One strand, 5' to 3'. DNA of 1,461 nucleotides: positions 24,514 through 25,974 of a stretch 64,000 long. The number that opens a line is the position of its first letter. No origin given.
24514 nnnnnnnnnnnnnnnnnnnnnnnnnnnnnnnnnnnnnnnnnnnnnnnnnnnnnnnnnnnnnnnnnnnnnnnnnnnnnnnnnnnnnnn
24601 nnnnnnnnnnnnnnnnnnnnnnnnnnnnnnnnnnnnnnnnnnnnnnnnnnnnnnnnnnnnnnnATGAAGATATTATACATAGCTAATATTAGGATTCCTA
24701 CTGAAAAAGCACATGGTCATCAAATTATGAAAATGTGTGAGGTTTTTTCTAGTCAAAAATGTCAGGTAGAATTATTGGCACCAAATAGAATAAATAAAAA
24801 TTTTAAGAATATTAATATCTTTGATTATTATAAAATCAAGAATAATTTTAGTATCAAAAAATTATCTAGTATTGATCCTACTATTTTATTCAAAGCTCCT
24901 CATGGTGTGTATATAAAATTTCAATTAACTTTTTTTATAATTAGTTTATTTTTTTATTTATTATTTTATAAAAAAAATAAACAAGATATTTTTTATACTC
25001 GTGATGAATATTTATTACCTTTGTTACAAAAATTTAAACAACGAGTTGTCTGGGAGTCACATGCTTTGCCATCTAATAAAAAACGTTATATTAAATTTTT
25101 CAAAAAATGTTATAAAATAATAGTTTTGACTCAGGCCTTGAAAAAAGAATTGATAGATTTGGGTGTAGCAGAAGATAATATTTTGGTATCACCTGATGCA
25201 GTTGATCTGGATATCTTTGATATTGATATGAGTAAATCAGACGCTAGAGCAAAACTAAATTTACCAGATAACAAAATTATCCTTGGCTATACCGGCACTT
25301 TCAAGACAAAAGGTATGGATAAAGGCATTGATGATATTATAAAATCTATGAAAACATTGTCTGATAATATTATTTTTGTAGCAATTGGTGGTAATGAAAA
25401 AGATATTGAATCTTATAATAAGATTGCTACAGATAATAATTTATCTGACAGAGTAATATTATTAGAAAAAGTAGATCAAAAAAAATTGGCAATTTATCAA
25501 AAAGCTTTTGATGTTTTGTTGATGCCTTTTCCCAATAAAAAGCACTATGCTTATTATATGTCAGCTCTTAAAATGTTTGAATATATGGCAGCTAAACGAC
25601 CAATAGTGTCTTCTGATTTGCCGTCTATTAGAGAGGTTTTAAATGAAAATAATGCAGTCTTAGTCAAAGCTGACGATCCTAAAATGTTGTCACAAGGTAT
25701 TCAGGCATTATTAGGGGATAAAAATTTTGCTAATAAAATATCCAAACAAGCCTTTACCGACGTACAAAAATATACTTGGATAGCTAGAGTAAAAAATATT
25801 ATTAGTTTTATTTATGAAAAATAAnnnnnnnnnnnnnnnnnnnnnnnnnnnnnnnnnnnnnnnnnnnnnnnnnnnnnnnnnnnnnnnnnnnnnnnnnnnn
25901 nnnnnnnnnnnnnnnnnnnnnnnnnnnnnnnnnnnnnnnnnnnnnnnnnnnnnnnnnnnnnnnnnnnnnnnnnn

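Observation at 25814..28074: PMT/ArnT-like GT paired with a DPM1/ArnC-like polyprenyl-phosphate sugar synthase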

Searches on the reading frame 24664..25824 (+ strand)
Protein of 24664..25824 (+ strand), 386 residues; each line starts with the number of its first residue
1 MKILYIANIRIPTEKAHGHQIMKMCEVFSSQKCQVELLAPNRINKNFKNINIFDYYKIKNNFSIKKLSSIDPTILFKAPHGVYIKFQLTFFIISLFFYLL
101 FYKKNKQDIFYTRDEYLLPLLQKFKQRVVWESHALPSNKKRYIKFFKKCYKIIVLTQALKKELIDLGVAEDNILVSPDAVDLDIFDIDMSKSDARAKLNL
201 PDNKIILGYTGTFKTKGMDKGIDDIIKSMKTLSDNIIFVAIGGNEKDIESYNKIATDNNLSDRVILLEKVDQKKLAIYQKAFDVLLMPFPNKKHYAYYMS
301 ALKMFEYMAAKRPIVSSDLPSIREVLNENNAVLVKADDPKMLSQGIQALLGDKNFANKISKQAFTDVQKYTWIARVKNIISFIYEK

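Call 6: search_protein_families(library=pfam, proteins=[window:24664-25824:+], max_evalue=0.001)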
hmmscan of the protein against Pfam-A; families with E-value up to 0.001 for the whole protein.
window:24664-25824:+ (386 aa): 4 families
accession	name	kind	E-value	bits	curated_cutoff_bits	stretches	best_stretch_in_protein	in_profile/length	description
PF00534.26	Glycos_transf_1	-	3.3e-19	69.5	26.4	1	192-363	3-169/172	Glycosyl transferases group 1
PF13692.12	Glyco_trans_1_4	-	2.3e-18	67.3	27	1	206-352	3-142/142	Glycosyl transferases group 1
PF13524.12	Glyco_trans_1_2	-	7.4e-07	29.6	25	1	270-380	35-143/144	Glycosyl transferase-like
PF13439.12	Glyco_transf_4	-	2.4e-05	24.9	28.5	1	25-183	12-169/170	Glycosyltransferase Family 4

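Call 41: search_protein_families(library=ncbifam, proteins=[window:24664-25824:+], max_evalue=0.0001)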
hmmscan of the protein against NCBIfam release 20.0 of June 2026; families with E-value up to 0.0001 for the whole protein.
window:24664-25824:+ (386 aa): 13 families
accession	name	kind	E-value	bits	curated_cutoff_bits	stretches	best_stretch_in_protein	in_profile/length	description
TIGR04063.1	stp3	hypoth_equivalog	3.2e-25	88.9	442.05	1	146-378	155-387/397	TIGR04063 family PEP-CTERM/XrtA system glycosyltransferase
NF047684.1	TeichurnBiosyTuaC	equivalog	7e-19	68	550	1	137-370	153-372/391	teichuronic acid biosynthesis protein TuaC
NF038298.1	EPS_HpsO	equivalog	8e-16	57.8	575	1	160-383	158-384/388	hormogonium polysaccharide biosynthesis glycosyltransferase HpsO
NF047676.1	TeichurnBiosyTuaH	equivalog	6.6e-14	51.6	550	1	146-362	156-364/384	teichuronic acid biosynthesis protein TuaH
NF053787.1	GlcN_PG_synth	equivalog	6.6e-14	51.5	480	1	136-380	130-353/361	N-acetylglucosaminyl phosphatidylglycerol synthase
TIGR03449.1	mycothiol_MshA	equivalog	6e-13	48.5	462.5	1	149-381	165-398/406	D-inositol-3-phosphate glycosyltransferase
NF007640.0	PRK10307.1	subfamily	7.6e-11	41.6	276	1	151-364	174-384/411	WcaI family glycosyltransferase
TIGR03999.1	thiol_BshA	equivalog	4.8e-10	38.9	273.7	1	149-372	145-359/375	N-acetyl-alpha-D-glucosaminyl L-malate synthase BshA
TIGR02149.1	glgA_Coryne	subfamily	3.2e-08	33.1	302.4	1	146-374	142-378/391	glycogen synthase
NF041876.1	EPS_EpsE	equivalog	3.4e-08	33.1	400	1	155-368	168-377/389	exopolysaccharide biosynthesis GT4 family glycosyltransferase EpsE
TIGR04047.1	MSMEG_0565_glyc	hypoth_equivalog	9.8e-08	31.5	259.85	1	147-377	137-365/373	MSMEG_0565 family glycosyltransferase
NF038295.1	EPS_HpsP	equivalog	5.9e-06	25.5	550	1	175-381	180-382/388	hormogonium polysaccharide biosynthesis glycosyltransferase HpsP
TIGR04007.1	wcaI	equivalog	6.5e-05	21.7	800.45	0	158-261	183-285/407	colanic acid biosynthesis glycosyltransferase WcaI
